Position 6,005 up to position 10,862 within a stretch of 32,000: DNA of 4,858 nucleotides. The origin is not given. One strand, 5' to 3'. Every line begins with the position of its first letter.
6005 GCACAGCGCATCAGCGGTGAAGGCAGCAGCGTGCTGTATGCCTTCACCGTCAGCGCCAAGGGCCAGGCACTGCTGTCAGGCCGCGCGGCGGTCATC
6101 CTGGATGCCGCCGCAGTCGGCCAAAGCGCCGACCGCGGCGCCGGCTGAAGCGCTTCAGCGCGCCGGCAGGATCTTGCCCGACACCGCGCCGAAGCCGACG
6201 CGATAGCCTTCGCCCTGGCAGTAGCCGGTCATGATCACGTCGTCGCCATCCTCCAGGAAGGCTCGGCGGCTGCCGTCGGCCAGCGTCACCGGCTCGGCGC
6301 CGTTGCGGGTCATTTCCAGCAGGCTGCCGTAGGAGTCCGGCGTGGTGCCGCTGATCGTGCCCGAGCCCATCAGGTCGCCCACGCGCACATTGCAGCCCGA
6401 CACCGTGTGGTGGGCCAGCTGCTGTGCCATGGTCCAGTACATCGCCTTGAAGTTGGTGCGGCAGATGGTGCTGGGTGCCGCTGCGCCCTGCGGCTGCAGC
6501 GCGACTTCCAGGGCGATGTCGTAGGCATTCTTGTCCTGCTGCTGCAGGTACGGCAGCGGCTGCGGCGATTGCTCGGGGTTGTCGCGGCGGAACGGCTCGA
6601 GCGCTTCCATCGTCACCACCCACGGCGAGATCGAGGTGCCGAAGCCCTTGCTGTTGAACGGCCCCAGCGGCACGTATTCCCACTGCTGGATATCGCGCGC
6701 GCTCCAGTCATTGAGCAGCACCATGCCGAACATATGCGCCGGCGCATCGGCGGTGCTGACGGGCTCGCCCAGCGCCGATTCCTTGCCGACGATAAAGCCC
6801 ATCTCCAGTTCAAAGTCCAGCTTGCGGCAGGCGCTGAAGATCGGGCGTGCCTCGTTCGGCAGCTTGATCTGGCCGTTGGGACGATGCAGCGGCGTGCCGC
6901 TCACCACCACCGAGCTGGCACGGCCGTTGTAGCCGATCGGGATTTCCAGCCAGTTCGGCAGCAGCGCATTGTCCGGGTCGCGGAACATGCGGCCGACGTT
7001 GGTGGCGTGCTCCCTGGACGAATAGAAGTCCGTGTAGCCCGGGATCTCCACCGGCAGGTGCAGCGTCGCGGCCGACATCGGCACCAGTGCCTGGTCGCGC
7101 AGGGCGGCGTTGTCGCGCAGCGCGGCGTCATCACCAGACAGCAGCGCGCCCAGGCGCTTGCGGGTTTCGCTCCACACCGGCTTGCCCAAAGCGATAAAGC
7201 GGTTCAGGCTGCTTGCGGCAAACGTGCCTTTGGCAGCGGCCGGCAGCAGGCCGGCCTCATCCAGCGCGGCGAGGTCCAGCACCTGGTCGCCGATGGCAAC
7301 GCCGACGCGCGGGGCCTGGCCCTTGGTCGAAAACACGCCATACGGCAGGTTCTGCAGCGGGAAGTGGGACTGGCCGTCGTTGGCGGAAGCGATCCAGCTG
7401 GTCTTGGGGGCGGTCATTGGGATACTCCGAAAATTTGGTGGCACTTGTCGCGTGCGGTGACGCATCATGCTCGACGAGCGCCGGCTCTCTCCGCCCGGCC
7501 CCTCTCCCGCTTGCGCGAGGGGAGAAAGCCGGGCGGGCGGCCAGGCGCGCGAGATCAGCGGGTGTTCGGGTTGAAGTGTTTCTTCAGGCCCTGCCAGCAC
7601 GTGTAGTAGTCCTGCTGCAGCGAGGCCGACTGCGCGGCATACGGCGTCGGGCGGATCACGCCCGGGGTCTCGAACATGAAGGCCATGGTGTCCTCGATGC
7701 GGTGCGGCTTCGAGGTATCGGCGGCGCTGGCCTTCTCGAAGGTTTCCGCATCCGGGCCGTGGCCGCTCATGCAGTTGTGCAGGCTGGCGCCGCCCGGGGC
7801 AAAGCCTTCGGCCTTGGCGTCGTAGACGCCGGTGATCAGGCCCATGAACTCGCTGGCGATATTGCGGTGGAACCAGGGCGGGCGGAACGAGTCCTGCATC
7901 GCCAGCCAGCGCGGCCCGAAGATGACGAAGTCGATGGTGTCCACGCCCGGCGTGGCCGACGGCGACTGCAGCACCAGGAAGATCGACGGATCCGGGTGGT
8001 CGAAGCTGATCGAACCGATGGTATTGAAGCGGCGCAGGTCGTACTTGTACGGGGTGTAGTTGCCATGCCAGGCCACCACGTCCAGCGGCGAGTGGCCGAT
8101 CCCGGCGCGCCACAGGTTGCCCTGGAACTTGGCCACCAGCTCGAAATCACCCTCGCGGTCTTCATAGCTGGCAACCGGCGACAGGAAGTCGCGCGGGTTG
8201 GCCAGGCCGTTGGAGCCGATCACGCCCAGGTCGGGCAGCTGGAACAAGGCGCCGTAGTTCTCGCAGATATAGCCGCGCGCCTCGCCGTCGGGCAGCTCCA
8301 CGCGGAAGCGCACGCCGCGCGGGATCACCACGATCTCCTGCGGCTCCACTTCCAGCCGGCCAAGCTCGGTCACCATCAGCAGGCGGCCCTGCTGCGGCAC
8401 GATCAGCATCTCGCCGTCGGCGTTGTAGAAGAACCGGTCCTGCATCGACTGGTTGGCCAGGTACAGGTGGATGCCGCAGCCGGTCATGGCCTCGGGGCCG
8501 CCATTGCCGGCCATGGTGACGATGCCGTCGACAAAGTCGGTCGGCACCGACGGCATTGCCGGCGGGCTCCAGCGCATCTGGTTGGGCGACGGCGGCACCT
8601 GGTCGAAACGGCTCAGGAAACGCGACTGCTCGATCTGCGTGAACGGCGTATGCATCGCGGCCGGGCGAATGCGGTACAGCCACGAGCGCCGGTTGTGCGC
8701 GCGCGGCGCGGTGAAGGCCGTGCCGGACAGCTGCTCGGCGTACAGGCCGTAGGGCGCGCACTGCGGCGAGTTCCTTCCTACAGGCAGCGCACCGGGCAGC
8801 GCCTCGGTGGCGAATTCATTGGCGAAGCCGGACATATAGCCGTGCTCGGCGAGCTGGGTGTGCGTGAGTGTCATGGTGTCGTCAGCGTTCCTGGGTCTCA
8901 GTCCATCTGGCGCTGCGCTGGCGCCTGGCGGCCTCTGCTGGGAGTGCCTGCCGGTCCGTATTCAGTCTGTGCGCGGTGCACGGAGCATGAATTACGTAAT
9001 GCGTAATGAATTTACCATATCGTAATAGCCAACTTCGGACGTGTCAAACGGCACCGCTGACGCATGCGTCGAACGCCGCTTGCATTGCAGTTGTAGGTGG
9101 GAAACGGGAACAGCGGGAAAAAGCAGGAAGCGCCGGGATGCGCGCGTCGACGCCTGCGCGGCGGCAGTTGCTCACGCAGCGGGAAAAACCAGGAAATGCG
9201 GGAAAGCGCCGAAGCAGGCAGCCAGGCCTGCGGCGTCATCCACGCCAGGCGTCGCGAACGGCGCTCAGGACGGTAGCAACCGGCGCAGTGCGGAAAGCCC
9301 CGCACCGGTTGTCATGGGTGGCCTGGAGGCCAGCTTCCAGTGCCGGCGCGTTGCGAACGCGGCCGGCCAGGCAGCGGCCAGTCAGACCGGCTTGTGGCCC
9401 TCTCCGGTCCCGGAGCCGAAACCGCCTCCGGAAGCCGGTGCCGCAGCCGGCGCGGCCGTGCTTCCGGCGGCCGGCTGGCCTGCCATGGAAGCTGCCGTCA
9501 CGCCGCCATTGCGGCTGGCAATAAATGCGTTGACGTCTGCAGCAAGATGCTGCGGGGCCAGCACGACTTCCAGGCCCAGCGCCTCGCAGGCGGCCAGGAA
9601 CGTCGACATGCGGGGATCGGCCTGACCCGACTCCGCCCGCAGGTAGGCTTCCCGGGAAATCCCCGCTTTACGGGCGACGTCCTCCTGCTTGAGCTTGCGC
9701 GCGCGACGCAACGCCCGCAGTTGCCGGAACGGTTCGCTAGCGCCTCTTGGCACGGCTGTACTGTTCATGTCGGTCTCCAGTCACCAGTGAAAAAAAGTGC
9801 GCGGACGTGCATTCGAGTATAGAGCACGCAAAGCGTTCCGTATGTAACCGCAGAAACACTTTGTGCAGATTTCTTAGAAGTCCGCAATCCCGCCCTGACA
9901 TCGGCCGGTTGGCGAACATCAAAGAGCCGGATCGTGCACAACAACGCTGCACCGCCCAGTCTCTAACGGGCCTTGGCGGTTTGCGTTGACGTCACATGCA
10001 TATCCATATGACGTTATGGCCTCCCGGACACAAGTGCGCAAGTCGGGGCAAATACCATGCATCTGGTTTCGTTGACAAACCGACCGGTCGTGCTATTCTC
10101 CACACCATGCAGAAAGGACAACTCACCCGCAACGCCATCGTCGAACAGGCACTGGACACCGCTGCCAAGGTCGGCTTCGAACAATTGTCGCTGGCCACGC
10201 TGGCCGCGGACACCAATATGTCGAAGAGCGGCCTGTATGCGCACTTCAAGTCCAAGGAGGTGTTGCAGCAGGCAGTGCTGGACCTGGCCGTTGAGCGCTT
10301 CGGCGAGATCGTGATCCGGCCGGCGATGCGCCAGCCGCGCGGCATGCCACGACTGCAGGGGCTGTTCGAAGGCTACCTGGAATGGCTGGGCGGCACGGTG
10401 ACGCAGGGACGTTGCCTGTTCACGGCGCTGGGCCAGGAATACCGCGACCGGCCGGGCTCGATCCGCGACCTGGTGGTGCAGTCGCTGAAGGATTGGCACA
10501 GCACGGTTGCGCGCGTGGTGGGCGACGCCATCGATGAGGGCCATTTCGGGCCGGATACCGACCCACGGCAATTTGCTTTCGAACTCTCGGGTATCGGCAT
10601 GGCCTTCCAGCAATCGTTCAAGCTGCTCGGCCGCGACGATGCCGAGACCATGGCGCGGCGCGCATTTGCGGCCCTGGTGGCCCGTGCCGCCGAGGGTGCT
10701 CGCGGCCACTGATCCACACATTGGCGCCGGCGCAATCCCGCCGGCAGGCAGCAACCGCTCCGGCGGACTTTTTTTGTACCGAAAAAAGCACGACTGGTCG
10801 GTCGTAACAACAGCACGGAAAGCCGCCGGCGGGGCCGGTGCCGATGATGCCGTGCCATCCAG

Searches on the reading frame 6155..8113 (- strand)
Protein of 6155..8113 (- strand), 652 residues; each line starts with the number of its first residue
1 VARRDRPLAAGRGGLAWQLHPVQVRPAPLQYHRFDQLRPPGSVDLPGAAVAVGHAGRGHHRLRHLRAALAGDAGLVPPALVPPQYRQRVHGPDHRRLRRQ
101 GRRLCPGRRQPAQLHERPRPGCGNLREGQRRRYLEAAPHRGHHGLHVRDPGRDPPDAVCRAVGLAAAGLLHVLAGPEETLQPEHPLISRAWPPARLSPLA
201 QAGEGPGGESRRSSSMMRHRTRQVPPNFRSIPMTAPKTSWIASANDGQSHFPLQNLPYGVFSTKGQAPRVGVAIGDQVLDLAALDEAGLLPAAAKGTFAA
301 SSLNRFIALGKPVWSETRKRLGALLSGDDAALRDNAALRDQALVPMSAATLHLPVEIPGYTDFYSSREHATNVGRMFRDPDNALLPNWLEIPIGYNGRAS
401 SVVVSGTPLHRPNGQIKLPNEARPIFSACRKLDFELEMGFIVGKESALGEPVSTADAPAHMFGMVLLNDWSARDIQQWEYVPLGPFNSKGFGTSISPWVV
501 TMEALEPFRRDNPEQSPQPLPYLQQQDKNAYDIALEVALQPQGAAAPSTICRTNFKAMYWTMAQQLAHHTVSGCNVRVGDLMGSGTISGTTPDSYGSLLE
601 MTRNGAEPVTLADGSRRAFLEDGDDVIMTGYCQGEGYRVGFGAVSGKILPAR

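Call 7: search_protein_families(library=pfam, proteins=[window:6155-8113:-], max_evalue=0.001)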
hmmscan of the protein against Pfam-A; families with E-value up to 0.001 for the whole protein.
window:6155-8113:- (652 aa): 2 families
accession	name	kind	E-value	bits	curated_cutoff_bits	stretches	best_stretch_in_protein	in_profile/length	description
PF01557.24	FAA_hydrolase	-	3.6e-34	118.7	23.9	1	360-626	3-199/214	Fumarylacetoacetate (FAA) hydrolase C-terminal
PF09298.16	FAA_hydrolase_N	-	3e-33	114.6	25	1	254-354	1-105/105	Fumarylacetoacetase N-terminal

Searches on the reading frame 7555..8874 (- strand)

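Call 7: search_protein_families(library=pfam, proteins=[window:7555-8874:-], max_evalue=0.001)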
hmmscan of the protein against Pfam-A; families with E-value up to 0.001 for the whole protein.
window:7555-8874:- (439 aa): 2 families
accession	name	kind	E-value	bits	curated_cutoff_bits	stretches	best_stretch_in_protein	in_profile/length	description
PF20510.4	HgmA_N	-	7.1e-129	429.3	20.2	1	13-280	2-273/273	Homogentisate 1,2-dioxygenase N-terminal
PF04209.19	HgmA_C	-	2.4e-72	242.2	21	1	281-434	1-153/153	Homogentisate 1,2-dioxygenase C-terminal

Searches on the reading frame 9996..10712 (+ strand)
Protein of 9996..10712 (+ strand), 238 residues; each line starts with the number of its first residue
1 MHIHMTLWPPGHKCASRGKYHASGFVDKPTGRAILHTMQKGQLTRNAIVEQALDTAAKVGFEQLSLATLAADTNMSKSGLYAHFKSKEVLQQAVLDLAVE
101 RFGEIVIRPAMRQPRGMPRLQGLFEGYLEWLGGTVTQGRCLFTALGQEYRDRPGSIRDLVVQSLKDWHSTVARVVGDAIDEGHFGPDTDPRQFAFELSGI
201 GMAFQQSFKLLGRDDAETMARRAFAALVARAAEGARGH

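Call 7: search_protein_families(library=pfam, proteins=[window:9996-10712:+], max_evalue=0.001)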
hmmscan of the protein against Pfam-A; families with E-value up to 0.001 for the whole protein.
window:9996-10712:+ (238 aa): 3 families
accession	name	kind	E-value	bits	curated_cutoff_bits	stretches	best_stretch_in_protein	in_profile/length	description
PF16925.10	TetR_C_13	-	5.9e-27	94.6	27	1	116-224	1-109/109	Tetracyclin repressor-like, C-terminal domain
PF00440.29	TetR_N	-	6.1e-09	36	24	1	48-93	1-46/47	Bacterial regulatory proteins, tetR family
PF16859.10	TetR_C_11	-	0.00033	21.4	32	0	128-193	19-82/113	Tetracyclin repressor-like, C-terminal domain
